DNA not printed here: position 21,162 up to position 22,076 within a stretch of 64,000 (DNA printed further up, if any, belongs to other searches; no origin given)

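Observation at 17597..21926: ZraSR-like sigma54 two-component system followed by a perfect sigma54 promoter and a Met/Gly-rich LTxxQ (Spy/CpxP/ZraP-family) periplasmic protein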

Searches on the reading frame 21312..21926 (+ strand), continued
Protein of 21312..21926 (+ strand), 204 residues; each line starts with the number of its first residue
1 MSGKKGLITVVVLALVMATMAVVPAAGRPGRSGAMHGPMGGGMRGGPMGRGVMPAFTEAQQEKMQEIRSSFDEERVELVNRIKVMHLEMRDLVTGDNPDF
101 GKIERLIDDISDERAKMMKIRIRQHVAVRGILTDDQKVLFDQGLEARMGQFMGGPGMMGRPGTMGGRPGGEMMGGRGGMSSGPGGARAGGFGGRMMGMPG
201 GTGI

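Call 23: search_solved_structures(query=window:21312-21926:+, max_evalue=10, show_alignments=3)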
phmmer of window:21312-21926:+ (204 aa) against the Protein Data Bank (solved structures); distinct sequences matched with E-value up to 10: 14.
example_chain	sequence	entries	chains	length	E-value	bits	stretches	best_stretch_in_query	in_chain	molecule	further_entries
3oeo_A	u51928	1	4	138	0.0022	21.2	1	56-158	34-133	Spheroplast protein Y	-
3o39_A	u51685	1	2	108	0.03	17.5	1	56-148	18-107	Periplasmic protein related to spheroblast formation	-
5wnw_A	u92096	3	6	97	0.071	16.2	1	57-148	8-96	Periplasmic chaperone Spy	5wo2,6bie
5wo1_A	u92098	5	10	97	0.083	16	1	57-148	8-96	Periplasmic chaperone Spy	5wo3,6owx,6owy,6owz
6nuw_G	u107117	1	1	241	0.3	14.2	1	46-128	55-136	Inner kinetochore subunit NKP1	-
6qld_Y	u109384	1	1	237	0.31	14.2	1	46-128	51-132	Inner kinetochore subunit NKP1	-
10dq_Y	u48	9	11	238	0.31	14.1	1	46-128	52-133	Inner kinetochore subunit NKP1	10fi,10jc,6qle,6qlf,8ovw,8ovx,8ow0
8v8l_A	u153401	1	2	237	0.45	13.6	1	19-146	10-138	Chalcone-flavonone isomerase family protein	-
1zmz_A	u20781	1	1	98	0.46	13.6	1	56-117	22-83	Centrin-2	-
3qzc_A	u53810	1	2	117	0.64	13.1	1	48-151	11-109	Periplasmic protein CpxP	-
8rx1_G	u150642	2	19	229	0.98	12.5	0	61-106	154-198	CM1 | Ubiquitin-like protein SMT3,CDK5 regulatory subunit-associated protein 2,Microtubule-assoc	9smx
28js_K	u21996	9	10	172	2.1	11.4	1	56-118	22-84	Centrin-2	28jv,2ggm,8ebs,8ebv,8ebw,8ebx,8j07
9fqr_Pk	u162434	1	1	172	2.3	11.3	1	56-118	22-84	Centrin-2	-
6p78_A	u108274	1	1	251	3.2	10.9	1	61-118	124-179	Queuine lyase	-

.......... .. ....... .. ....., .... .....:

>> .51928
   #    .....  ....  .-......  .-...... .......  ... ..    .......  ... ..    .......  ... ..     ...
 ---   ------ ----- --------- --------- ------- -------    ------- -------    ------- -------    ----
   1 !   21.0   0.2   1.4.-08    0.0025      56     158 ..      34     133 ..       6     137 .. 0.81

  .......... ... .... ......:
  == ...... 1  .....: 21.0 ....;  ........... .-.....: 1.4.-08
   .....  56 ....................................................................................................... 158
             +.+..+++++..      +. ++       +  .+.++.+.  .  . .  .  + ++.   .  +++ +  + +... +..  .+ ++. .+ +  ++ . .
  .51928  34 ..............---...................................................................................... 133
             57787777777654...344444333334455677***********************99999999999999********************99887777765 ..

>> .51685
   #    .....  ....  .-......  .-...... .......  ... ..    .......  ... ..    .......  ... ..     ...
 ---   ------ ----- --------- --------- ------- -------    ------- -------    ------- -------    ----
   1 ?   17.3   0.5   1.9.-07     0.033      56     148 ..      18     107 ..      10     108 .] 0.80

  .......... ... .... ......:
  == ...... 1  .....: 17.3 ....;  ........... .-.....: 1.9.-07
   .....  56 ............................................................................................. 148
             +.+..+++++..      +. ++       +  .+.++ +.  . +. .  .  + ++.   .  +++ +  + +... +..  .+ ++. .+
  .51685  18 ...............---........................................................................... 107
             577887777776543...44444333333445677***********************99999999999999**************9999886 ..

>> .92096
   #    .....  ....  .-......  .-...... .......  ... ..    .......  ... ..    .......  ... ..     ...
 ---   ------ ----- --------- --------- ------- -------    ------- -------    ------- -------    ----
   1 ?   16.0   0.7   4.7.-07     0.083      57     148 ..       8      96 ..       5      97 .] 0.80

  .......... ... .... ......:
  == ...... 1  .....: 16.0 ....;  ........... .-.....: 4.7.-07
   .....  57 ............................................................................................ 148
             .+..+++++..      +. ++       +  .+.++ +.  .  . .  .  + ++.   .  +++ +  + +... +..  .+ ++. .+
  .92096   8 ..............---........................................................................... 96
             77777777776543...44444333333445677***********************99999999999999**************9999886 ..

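Call 38: find_related_loci(query=A2, collection=genome_contigs, flank=8000)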
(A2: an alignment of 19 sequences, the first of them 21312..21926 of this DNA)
Query A2 (204 aa) in genome_contigs; peptide patterns used: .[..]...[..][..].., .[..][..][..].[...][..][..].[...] (x = any residue, [..] = any of these).
90 stretches matched a pattern; 22 encode a relative of the query (tblastn E <= 1e-3); 22 distinct loci.
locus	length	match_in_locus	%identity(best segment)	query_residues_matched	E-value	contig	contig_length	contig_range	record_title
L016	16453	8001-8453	78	1-154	1e-62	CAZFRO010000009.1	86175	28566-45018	MAG TPA_asm: uncultured bacterium isolate SRP077602_co1_312 genome assembly, contig: NODE_536_length_86175_cov_57.814143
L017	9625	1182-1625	76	1-151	5e-61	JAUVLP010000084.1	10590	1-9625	MAG: Candidatus Eisenbacteria bacterium isolate CSMAG_509 CSMAG_509_k141_488400_length_10590_cov_13.0000, whole genome s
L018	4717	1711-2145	83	1-144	8e-60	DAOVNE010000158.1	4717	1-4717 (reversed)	MAG TPA_asm: Candidatus Eisenbacteria bacterium isolate CSMAG_1489 CSMAG_1489_k141_2973762_length_4717_cov_20.0000, whol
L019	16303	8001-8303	80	50-150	6e-51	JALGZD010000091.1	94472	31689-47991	MAG: bacterium isolate SY70-5-12_Bin_1 SY70-5-12_Bin_1_scaffold_12, whole genome shotgun sequence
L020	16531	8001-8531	62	1-202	1e-42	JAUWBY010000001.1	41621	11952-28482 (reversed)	MAG: Candidatus Eisenbacteria bacterium isolate CSMAG_2124 CSMAG_2124_k141_187437_length_41621_cov_10.0000, whole genome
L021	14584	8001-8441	52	50-186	3e-39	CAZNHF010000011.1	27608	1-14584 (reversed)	MAG TPA_asm: uncultured bacterium isolate binchicken_co109_8 genome assembly, contig: NODE_176_length_27608_cov_8.498494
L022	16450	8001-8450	46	50-201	6e-38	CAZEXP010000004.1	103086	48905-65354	MAG TPA_asm: uncultured bacterium isolate binchicken_co171_66 genome assembly, contig: NODE_5_length_103086_cov_20.87651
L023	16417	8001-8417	49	50-186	1e-35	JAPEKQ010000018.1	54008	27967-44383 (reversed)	MAG: bacterium isolate MAG173-P120 NODE_18_length_54008_cov_121.744359, whole genome shotgun sequence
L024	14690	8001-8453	48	1-162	2e-35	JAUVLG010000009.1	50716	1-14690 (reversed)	MAG: Candidatus Eisenbacteria bacterium isolate CSMAG_500 CSMAG_500_k141_145474_length_50716_cov_19.9972, whole genome s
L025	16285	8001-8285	57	50-144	3e-35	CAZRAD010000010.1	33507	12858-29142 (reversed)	MAG TPA_asm: uncultured bacterium isolate binchicken_co334_58 genome assembly, contig: NODE_2109_length_33507_cov_5.9484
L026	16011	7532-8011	44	1-166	7e-35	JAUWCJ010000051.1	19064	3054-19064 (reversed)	MAG: Candidatus Eisenbacteria bacterium isolate CSMAG_2135 CSMAG_2135_k141_89513_length_19064_cov_11.0000, whole genome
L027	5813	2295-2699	44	1-144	2e-29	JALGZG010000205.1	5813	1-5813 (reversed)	MAG: bacterium isolate SY70-5-8_Bin_20 SY70-5-8_Bin_20_scaffold_44662, whole genome shotgun sequence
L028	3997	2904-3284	44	7-144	5e-29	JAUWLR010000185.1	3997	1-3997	MAG: Candidatus Eisenbacteria bacterium isolate CSMAG_2377 CSMAG_2377_k141_1295840_length_3997_cov_8.7544, whole genome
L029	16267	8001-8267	45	54-142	7e-25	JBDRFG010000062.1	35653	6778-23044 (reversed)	MAG: Candidatus Eisenbacteria bacterium isolate MEGAHIT-group-1.358 k141_13447925, whole genome shotgun sequence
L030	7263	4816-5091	45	56-148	4e-23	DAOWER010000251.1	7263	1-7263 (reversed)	MAG TPA_asm: Candidatus Eisenbacteria bacterium isolate CSMAG_1944 CSMAG_1944_k141_3518600_length_7263_cov_12.4631, whol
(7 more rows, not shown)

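Call 51: predict_structure(alignment_id=A4)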
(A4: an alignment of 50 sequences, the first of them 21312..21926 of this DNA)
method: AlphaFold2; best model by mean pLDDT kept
length: 204 residues; sequences in the alignment: 50
mean_pLDDT: 71.0   pTM: 0.53
mean pLDDT of the five models: 71.0, 70.3, 69.6, 68.9, 68.6
residues with pLDDT >= 90: 88; 70-90: 17; 50-70: 27; < 50: 72
segments of 3 or more residues with pLDDT < 50: 22-28, 30-37, 39-46, 48-50, 156-167, 172-182, 184-202
pLDDT, mean of each block of 10 residues (from residue 1): 59 68 46 42 43 85 97 97 98 97 98 96 96 95 85 52 46 44 43 41 48
secondary structure, 60 per line:
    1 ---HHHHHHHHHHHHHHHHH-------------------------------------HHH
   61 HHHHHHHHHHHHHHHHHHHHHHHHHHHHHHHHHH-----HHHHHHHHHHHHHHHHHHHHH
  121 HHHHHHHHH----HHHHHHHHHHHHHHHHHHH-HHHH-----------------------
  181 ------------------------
elements in order: H4-20 H58-94 H100-129 H134-152 H154-157

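Call 53: fold_search(model_id=the predicted structure, library=pdb)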
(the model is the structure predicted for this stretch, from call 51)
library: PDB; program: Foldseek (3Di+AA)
matches with E <= 10: 228; with E <= 0.001: 0
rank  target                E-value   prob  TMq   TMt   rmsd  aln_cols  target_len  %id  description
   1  3itf_A                4.0e-03  1.00  0.34  0.57   4.3       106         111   21  Structural basis for the inhibitory function of the CPXP adaptor protein (released 2011-01-26)
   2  5wo3_B                1.0e-02  1.00  0.35  0.76   4.3        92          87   25  Chaperone Spy bound to Im7 (Im7 un-modeled) (released 2017-08-16)
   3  3qzc_A                1.0e-02  1.00  0.36  0.64   4.2       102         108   19  Structure of the periplasmic stress response protein CpxP (released 2011-03-23)
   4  6owz_B                2.4e-02  1.00  0.36  0.81   3.1        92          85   24  Spy H96L:Im7 L19pI-Phe complex; multiple anomalous datasets contained herein for element identification (released 2019-05-29)
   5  6owx_A                2.4e-02  1.00  0.34  0.70   3.3        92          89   25  Spy H96L:Im7 L18pI-Phe complex; multiple anomalous datasets contained herein for element identification (released 2019-05-29)
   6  5wo1_B                2.5e-02  1.00  0.33  0.71   5.0        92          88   25  Chaperone Spy H96L bound to Im7 L18A L19A L37A (Im7 un-modeled) (released 2017-08-16)
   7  6owy_B                2.8e-02  1.00  0.34  0.74   4.0        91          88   24  Spy H96L:Im7 K20pI-Phe complex; multiple anomalous datasets contained herein for element identification (released 2019-05-29)
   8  5wo2_B                2.8e-02  1.00  0.34  0.74   4.4        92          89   25  Chaperone Spy bound to Casein Fragment (Casein un-modeled) (released 2017-08-16)
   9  6owx_B                2.8e-02  1.00  0.35  0.73   3.1        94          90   24  Spy H96L:Im7 L18pI-Phe complex; multiple anomalous datasets contained herein for element identification (released 2019-05-29)
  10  3lay_H                3.0e-02  1.00  0.35  0.83   1.8        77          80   22  Alpha-Helical barrel formed by the decamer of the zinc resistance-associated protein (STM4172) from Salmonella enteric (released 2010-01-19)
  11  5wo1_A                3.2e-02  1.00  0.32  0.66   4.7        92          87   24  Chaperone Spy H96L bound to Im7 L18A L19A L37A (Im7 un-modeled) (released 2017-08-16)
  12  3lay_A                3.6e-02  1.00  0.34  0.84   1.3        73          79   23  Alpha-Helical barrel formed by the decamer of the zinc resistance-associated protein (STM4172) from Salmonella enteric (released 2010-01-19)
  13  3lay_F                3.6e-02  1.00  0.35  0.86   1.5        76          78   22  Alpha-Helical barrel formed by the decamer of the zinc resistance-associated protein (STM4172) from Salmonella enteric (released 2010-01-19)
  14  3lay_J                4.0e-02  1.00  0.35  0.82   1.7        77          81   22  Alpha-Helical barrel formed by the decamer of the zinc resistance-associated protein (STM4172) from Salmonella enteric (released 2010-01-19)
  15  6owz_A                4.8e-02  1.00  0.32  0.67   4.7        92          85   24  Spy H96L:Im7 L19pI-Phe complex; multiple anomalous datasets contained herein for element identification (released 2019-05-29)
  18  3lay_D                6.4e-02  1.00  0.35  0.86   1.8        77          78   22  Alpha-Helical barrel formed by the decamer of the zinc resistance-associated protein (STM4172) from Salmonella enteric (released 2010-01-19)
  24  3lay_G                1.2e-01  1.00  0.32  0.78   1.6        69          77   23  Alpha-Helical barrel formed by the decamer of the zinc resistance-associated protein (STM4172) from Salmonella enteric (released 2010-01-19)
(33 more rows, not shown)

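Call 54: search_solved_structures(query=A4, max_evalue=10, show_alignments=5)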
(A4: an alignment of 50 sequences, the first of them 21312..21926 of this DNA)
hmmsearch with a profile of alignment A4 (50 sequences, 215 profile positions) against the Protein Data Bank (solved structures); distinct sequences matched with E-value up to 10: 47.
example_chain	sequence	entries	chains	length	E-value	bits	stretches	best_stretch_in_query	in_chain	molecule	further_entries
3oeo_A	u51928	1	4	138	1.4e-09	41.2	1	22-144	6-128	Spheroplast protein Y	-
3o39_A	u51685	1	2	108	2.4e-08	37.1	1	43-139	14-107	Periplasmic protein related to spheroblast formation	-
3lay_A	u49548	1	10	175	1.4e-07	34.6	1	1-117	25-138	Zinc resistance-associated protein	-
5wnw_A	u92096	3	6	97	4.3e-07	33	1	46-139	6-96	Periplasmic chaperone Spy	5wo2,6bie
5wo1_A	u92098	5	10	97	1.5e-06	31.2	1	46-139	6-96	Periplasmic chaperone Spy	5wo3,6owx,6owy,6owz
5ihf_A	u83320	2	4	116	3.6e-06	30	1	44-139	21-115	VirG-like protein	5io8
4wwb_A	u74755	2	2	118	0.00071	22.5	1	48-142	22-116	Nickel and cobalt resistance protein CnrR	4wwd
3zg1_A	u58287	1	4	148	0.0018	21.2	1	1-142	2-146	NICKEL AND COBALT RESISTANCE PROTEIN CNRR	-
3itf_A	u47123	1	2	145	0.0028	20.6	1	41-134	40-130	Periplasmic adaptor protein cpxP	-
4clv_A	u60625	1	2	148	0.0042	20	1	1-142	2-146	NICKEL-COBALT-CADMIUM RESISTANCE PROTEIN NCCX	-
3epv_A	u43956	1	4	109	0.0066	19.4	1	50-142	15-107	Nickel and cobalt resistance protein cnrR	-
2y3h_A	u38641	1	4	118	0.0068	19.3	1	48-142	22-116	NICKEL AND COBALT RESISTANCE PROTEIN CNRR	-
2y39_A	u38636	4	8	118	0.007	19.3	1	48-142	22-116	NICKEL AND COBALT RESISTANCE PROTEIN CNRR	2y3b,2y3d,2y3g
4wwf_A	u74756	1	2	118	0.011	18.6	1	48-142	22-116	Nickel and cobalt resistance protein CnrR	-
3qzc_A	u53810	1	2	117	0.016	18.1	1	43-134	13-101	Periplasmic protein CpxP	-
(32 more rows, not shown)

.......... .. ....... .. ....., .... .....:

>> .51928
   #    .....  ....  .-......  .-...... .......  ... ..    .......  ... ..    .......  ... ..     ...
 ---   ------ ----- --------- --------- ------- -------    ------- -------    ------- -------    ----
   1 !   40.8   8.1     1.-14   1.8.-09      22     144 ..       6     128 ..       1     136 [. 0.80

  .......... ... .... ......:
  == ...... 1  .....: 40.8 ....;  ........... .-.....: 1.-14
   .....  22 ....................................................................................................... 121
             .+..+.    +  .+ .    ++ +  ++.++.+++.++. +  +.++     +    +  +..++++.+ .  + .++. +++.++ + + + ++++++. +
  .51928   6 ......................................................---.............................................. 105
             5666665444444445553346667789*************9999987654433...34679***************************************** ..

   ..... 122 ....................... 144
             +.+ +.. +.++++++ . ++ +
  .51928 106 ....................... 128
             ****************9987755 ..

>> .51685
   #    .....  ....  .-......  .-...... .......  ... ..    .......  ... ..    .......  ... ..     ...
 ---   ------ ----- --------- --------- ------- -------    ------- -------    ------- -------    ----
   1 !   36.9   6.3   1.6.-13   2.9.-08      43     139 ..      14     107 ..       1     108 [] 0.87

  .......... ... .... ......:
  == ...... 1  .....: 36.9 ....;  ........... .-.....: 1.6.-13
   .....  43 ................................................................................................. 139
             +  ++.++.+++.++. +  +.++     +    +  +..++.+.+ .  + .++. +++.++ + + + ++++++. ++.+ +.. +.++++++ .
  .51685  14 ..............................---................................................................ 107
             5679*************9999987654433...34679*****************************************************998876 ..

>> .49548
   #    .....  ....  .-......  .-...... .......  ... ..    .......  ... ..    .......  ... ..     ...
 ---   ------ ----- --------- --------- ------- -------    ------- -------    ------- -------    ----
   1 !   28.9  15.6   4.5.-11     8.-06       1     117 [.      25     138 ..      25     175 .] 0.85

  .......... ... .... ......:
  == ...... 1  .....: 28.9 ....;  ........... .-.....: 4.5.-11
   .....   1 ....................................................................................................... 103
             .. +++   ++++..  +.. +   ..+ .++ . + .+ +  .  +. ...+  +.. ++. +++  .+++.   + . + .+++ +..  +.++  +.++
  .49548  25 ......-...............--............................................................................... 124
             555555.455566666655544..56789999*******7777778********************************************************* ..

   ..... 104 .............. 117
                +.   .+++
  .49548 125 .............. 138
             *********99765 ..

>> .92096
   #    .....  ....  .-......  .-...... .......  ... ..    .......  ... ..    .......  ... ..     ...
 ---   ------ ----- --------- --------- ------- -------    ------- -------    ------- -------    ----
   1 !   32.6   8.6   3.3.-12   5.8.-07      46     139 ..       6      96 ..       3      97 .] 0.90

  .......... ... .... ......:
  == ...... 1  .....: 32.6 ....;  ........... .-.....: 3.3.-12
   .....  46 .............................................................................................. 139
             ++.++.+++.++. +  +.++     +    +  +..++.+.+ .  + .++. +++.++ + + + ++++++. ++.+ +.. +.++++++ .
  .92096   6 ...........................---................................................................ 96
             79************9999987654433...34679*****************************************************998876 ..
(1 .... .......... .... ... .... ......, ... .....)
